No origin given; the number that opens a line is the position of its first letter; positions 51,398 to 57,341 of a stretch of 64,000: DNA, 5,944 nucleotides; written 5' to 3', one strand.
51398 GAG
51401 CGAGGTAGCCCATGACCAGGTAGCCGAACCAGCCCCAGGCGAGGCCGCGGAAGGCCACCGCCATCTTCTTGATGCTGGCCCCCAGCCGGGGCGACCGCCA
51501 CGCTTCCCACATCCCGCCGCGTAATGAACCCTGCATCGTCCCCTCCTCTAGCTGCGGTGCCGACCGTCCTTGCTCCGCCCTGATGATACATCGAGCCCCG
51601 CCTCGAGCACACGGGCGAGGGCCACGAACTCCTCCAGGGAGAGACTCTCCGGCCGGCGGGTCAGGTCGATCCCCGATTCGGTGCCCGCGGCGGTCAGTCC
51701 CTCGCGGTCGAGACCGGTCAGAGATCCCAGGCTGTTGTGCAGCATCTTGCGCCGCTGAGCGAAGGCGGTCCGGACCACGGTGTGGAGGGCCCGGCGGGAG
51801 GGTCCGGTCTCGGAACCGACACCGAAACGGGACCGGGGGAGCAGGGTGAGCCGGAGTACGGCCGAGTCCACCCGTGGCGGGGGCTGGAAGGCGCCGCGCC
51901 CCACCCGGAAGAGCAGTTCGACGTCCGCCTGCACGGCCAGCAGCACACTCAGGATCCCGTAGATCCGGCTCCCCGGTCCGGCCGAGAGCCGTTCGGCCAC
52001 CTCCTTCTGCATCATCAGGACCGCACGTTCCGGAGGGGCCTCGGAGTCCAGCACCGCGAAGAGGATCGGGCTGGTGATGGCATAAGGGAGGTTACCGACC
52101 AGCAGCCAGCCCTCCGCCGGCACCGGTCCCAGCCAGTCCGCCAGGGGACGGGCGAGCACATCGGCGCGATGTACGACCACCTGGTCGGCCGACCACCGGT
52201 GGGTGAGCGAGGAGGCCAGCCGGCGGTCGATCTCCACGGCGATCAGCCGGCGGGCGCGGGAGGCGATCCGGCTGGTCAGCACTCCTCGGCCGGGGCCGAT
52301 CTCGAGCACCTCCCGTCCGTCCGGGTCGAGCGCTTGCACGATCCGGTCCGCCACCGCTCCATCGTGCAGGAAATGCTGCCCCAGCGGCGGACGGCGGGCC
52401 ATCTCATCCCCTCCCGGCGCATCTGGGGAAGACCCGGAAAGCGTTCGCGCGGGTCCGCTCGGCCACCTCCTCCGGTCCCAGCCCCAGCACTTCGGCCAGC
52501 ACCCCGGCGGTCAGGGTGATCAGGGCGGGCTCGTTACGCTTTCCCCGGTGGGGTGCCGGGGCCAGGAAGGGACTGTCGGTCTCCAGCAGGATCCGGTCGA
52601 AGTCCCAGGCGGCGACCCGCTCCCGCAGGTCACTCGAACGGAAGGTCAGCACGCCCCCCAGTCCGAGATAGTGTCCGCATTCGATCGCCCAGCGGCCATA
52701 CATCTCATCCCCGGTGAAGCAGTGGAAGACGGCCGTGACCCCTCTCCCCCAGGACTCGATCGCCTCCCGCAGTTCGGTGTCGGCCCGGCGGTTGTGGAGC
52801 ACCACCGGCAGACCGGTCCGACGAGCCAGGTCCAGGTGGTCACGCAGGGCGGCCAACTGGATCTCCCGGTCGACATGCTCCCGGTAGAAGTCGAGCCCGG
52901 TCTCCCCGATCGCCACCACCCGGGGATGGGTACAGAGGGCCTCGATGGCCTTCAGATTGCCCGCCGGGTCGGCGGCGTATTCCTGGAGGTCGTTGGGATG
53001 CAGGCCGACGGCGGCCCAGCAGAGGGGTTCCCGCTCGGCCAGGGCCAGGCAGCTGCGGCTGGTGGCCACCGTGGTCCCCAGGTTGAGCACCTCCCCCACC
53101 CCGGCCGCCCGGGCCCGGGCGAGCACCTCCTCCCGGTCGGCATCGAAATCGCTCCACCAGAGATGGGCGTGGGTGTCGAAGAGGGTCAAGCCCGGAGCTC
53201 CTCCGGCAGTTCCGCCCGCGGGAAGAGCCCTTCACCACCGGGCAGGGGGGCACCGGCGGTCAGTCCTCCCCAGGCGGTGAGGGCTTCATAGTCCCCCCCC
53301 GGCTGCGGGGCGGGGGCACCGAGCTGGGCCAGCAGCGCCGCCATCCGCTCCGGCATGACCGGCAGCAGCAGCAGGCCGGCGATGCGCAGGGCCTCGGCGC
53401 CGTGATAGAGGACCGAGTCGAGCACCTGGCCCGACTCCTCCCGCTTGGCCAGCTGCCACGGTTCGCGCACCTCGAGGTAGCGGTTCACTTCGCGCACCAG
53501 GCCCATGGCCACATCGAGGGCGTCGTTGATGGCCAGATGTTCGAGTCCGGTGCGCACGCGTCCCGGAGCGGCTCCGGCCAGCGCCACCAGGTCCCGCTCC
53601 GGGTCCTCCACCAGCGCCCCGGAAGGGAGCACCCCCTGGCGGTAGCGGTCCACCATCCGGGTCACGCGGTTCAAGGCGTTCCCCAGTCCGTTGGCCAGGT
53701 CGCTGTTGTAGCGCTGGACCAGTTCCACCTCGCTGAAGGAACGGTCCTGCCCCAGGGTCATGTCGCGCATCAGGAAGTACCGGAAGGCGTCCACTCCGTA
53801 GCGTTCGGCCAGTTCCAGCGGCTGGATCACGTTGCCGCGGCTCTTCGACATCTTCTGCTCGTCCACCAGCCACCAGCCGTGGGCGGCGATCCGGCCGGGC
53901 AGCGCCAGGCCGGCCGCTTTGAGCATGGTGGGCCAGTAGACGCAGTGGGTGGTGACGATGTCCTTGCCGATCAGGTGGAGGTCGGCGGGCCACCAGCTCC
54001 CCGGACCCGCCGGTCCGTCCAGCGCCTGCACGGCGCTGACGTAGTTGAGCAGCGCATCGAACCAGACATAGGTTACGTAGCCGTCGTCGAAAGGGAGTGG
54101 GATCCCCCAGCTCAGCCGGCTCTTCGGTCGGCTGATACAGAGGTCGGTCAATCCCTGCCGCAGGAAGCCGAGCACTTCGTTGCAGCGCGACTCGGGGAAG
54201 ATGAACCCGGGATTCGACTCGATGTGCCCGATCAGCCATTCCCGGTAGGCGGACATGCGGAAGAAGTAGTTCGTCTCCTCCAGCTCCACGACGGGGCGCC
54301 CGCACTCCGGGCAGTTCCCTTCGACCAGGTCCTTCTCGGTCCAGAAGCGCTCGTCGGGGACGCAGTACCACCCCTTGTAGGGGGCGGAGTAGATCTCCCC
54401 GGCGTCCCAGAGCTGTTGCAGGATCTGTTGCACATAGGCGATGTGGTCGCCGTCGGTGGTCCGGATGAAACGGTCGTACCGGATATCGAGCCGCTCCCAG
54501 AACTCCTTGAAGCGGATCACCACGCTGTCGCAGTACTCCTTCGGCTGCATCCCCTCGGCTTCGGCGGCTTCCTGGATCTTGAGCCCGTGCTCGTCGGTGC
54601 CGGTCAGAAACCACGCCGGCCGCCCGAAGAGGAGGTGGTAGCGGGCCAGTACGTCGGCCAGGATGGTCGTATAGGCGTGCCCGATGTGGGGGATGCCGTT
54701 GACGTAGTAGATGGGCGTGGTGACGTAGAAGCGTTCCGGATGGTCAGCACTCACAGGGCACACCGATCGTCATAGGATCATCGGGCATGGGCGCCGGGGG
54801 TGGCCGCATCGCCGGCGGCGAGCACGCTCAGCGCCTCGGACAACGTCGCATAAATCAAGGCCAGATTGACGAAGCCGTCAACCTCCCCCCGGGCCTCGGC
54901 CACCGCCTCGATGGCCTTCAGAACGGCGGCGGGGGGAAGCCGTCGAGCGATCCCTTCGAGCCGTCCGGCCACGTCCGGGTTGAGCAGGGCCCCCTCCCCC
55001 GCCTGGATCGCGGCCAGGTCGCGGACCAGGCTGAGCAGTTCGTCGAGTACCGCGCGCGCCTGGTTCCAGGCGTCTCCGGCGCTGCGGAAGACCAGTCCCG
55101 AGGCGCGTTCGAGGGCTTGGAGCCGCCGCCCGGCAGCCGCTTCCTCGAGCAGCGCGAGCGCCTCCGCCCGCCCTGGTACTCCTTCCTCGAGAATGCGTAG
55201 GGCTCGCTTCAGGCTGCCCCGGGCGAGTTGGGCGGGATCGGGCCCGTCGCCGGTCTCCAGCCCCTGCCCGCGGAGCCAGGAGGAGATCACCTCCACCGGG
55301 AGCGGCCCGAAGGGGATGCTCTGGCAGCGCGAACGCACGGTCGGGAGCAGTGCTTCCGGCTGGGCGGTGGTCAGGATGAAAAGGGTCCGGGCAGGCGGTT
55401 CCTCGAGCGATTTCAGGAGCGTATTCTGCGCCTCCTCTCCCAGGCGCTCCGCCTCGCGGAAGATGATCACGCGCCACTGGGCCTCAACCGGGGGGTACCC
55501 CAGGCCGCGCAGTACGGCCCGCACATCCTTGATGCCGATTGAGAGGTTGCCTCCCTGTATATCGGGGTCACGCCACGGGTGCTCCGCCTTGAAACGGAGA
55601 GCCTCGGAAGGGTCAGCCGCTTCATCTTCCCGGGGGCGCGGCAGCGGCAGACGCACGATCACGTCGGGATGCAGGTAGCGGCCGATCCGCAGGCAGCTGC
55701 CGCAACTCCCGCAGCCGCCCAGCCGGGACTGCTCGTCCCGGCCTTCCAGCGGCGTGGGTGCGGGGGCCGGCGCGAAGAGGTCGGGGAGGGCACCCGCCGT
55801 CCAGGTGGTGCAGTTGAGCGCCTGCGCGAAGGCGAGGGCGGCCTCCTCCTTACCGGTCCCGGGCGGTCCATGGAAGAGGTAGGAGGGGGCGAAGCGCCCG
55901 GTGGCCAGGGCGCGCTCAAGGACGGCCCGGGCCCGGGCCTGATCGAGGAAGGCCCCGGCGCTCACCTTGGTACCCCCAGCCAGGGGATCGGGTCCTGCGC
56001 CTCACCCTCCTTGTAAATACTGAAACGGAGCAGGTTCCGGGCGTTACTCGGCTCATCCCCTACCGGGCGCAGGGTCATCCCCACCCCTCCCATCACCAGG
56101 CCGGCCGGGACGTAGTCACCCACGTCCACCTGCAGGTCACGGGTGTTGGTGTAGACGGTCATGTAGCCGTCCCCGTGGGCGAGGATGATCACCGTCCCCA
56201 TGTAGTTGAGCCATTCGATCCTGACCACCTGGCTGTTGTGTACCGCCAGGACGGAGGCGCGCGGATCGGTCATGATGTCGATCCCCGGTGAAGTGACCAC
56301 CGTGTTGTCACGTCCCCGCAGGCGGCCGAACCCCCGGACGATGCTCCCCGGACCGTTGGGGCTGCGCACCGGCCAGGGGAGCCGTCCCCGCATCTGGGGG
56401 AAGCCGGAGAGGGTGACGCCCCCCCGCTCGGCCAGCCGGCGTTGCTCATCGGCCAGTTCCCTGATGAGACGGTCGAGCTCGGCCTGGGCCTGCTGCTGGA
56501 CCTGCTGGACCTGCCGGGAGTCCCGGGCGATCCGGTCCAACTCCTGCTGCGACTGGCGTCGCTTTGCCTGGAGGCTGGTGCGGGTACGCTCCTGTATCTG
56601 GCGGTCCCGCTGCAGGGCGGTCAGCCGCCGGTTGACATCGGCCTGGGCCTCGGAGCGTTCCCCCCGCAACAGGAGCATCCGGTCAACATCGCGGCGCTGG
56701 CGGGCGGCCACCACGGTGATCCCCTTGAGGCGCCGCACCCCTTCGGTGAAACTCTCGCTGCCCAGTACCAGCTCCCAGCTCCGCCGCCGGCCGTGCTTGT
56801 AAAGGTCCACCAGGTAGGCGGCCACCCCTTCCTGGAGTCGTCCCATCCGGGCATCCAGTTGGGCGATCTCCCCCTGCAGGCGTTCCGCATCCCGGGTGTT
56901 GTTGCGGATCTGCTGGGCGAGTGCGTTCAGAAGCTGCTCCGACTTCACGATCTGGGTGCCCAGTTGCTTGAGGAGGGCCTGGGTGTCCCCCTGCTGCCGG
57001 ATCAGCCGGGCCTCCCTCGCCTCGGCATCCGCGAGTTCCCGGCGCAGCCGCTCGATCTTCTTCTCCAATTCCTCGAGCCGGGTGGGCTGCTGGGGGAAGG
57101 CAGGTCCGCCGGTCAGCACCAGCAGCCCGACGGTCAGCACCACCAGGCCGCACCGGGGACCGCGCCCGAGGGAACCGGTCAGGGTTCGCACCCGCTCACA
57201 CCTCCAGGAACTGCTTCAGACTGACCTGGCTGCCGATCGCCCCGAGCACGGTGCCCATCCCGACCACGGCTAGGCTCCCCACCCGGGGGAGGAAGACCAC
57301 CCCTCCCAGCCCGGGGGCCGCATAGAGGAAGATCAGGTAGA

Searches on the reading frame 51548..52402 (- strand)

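Call 57: search_protein_families(library=pfam, proteins=[window:51548-52402:-], max_evalue=0.001)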
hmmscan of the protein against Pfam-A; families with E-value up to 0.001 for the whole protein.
window:51548-52402:- (284 aa): 1 family
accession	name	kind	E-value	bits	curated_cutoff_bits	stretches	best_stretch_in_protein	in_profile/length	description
PF00398.26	RrnaAD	-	5.1e-48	163.9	24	1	4-264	5-259/263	Ribosomal RNA adenine dimethylase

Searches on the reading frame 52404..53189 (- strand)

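Call 57: search_protein_families(library=pfam, proteins=[window:52404-53189:-], max_evalue=0.001)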
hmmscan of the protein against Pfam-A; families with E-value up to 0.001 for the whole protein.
window:52404-53189:- (261 aa): 1 family
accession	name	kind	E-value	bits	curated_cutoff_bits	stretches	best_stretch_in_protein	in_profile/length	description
PF01026.27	TatD_DNase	-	2.6e-72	243.7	27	1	4-254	1-252/253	TatD related DNase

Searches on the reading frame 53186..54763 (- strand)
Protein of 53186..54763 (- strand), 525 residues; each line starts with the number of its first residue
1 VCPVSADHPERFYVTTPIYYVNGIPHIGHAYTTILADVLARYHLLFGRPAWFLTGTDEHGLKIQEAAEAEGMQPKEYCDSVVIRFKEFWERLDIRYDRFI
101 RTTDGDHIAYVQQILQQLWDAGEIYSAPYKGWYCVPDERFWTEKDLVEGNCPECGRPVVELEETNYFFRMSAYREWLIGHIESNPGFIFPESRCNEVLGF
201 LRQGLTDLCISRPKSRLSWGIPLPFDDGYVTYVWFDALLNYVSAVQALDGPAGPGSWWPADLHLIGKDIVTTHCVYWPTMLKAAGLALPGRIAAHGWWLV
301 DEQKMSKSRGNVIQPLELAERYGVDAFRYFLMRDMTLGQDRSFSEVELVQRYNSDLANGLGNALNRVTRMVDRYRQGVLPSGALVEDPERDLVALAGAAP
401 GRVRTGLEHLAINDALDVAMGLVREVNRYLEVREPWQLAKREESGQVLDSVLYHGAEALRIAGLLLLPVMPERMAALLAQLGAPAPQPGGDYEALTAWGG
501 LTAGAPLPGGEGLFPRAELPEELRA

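Call 57: search_protein_families(library=pfam, proteins=[window:53186-54763:-], max_evalue=0.001)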
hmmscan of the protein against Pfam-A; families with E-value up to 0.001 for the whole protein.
window:53186-54763:- (525 aa): 3 families
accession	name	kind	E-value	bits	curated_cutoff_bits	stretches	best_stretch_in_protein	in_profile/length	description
PF09334.17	tRNA-synt_1g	-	6.7e-106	354.8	20.1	2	162-367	180-390/391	tRNA synthetases class I (M)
PF00133.28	tRNA-synt_1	-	7.1e-25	88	22.7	2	8-225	21-245/414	tRNA synthetases class I (I, L, M and V)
PF01406.26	tRNA-synt_1e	-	1.5e-11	44.6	27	1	21-128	19-125/301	tRNA synthetases class I (C) catalytic domain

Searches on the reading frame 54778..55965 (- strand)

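Call 57: search_protein_families(library=pfam, proteins=[window:54778-55965:-], max_evalue=0.001)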
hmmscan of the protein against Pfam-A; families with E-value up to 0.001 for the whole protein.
window:54778-55965:- (395 aa): 3 families
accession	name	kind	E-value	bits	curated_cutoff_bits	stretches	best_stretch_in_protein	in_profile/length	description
PF13177.12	DNA_pol3_delta2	-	1.4e-38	132.9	27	2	82-222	51-160/161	DNA polymerase III, delta subunit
PF00004.35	AAA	-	2.5e-07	31.6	21.2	0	165-217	59-126/131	ATPase family associated with various cellular activities (AAA)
PF09115.15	DNApol3-delta_C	-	0.0006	20.7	21.7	1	303-372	36-108/117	DNA polymerase III, delta subunit, C terminal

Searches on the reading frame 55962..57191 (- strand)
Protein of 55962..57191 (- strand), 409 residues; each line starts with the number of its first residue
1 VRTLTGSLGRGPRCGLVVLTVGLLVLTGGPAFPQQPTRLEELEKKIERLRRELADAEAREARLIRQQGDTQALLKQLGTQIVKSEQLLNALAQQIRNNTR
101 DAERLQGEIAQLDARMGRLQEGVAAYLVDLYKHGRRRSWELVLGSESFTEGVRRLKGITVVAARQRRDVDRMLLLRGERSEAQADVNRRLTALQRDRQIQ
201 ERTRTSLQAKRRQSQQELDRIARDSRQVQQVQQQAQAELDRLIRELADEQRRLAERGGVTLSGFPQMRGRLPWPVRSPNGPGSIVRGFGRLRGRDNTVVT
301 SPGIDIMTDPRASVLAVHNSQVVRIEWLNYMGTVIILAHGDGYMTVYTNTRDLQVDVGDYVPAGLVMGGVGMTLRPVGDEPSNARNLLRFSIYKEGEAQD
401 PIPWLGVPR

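Call 57: search_protein_families(library=pfam, proteins=[window:55962-57191:-], max_evalue=0.001)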
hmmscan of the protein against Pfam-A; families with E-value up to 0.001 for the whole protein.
window:55962-57191:- (409 aa): 1 family
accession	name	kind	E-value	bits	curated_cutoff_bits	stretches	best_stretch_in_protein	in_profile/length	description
PF01551.29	Peptidase_M23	-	1.2e-16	61.1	28.7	1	302-401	4-96/96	Peptidase family M23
